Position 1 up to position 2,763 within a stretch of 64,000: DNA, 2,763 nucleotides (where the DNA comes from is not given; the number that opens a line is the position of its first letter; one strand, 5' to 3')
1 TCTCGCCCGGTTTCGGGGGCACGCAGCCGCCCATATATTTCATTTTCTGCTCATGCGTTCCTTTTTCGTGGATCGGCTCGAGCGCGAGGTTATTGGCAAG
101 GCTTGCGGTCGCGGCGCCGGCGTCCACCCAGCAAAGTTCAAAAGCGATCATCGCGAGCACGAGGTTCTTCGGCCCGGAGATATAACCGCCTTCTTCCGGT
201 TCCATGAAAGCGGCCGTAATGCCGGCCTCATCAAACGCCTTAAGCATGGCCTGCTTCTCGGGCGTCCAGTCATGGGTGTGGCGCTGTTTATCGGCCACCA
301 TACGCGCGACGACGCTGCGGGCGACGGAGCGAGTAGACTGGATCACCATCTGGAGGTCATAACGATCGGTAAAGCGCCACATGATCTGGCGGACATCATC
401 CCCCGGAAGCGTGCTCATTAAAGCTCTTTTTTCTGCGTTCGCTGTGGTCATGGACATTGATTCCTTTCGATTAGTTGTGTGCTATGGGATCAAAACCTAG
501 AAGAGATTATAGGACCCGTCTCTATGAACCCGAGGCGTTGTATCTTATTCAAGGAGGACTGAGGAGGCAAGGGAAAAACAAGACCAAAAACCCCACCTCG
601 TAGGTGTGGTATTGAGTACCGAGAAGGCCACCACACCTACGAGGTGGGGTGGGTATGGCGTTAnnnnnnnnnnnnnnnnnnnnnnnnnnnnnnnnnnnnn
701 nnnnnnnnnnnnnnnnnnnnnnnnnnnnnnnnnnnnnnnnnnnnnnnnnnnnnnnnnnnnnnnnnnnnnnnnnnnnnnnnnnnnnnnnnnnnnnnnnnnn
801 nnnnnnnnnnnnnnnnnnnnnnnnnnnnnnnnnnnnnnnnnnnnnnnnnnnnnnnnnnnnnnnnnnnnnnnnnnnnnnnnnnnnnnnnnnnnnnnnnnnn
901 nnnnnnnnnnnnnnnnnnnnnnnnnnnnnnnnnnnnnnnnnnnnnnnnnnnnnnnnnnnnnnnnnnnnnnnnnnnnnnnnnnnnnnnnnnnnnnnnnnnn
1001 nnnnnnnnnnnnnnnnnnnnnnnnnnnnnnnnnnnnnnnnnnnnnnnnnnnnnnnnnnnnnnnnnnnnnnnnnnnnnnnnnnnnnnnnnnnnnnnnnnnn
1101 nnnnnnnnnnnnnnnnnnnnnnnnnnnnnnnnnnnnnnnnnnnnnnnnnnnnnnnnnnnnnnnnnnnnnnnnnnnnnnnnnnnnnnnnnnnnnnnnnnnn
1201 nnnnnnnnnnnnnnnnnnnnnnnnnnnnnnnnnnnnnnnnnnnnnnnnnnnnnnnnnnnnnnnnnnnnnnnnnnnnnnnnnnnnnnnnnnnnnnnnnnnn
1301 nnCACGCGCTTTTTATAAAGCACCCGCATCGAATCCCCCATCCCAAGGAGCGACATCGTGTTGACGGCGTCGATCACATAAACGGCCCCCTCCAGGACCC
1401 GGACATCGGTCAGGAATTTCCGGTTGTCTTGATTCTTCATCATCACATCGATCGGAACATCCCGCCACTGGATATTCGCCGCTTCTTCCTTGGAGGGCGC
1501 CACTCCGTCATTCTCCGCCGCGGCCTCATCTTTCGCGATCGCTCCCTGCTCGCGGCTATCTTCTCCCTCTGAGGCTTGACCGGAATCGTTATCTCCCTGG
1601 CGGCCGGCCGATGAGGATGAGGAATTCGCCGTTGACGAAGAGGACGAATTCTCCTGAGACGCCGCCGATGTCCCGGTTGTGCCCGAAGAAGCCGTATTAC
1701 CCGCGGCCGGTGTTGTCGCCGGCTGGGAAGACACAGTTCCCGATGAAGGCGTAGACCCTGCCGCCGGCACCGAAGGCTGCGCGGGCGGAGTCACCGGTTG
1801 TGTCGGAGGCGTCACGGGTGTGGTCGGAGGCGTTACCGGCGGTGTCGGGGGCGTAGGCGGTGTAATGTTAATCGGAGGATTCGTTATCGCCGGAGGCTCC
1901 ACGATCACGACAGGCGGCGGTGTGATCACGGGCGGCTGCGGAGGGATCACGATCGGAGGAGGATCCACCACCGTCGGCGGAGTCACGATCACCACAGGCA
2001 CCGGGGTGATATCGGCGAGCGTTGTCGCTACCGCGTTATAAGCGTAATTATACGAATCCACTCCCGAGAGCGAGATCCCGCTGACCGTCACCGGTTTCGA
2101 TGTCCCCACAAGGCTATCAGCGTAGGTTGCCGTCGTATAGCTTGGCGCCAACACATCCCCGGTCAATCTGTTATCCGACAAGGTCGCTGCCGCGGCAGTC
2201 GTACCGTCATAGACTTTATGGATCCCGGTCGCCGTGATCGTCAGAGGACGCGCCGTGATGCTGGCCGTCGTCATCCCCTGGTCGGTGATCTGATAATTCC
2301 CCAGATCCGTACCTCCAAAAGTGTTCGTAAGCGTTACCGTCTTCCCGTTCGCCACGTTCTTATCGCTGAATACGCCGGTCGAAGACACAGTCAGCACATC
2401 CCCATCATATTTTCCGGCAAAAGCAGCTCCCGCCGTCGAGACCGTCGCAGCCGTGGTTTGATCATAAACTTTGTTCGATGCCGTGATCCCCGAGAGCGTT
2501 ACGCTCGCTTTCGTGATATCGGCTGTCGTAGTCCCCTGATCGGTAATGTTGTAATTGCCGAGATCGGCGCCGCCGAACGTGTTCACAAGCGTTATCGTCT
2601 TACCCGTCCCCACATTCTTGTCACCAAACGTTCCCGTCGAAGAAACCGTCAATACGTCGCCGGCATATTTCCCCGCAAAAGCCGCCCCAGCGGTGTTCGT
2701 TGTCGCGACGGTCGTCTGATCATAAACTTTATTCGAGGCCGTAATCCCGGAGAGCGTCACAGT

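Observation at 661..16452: Orphan giant TpsA-like exoprotein (about 5263 aa) with a C-terminal FecR-like domain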

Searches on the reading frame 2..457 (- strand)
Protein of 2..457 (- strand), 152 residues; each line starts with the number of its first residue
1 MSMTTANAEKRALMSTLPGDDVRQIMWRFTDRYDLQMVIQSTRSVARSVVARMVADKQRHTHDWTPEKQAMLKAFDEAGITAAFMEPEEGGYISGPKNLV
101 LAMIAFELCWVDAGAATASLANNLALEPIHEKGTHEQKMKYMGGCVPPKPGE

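Call 88: search_protein_families(library=pfam, proteins=[window:2-457:-], max_evalue=0.1)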
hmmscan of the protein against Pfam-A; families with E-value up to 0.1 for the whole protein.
window:2-457:- (152 aa): 3 families
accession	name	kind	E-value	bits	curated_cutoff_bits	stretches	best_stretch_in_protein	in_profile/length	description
PF02771.21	Acyl-CoA_dh_N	-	1.6e-11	45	22.9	1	36-143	5-107/113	Acyl-CoA dehydrogenase, N-terminal domain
PF17765.7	MLTR_LBD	-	0.053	14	26.3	1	4-63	27-88/168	MmyB-like transcription regulator ligand binding domain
PF01882.25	DUF58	-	0.084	12.5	23.4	0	18-45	7-34/216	Protein of unknown function DUF58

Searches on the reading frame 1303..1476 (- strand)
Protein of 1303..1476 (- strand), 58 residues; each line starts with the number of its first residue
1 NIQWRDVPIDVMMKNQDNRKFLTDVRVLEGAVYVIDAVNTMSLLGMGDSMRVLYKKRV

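Call 88: search_protein_families(library=pfam, proteins=[window:1303-1476:-], max_evalue=0.1)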
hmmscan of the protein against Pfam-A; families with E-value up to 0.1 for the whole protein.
window:1303-1476:- (58 aa): 0 families

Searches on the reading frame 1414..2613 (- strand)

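Call 7: search_protein_families(library=pfam, proteins=[window:1414-2613:-], max_evalue=1)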
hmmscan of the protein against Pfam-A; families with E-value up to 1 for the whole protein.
window:1414-2613:- (400 aa): 1 family
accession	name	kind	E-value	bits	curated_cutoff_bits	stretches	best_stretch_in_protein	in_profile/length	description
PF18657.6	YDG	-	3.3e-29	101.4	25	3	120-192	1-80/85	YDG domain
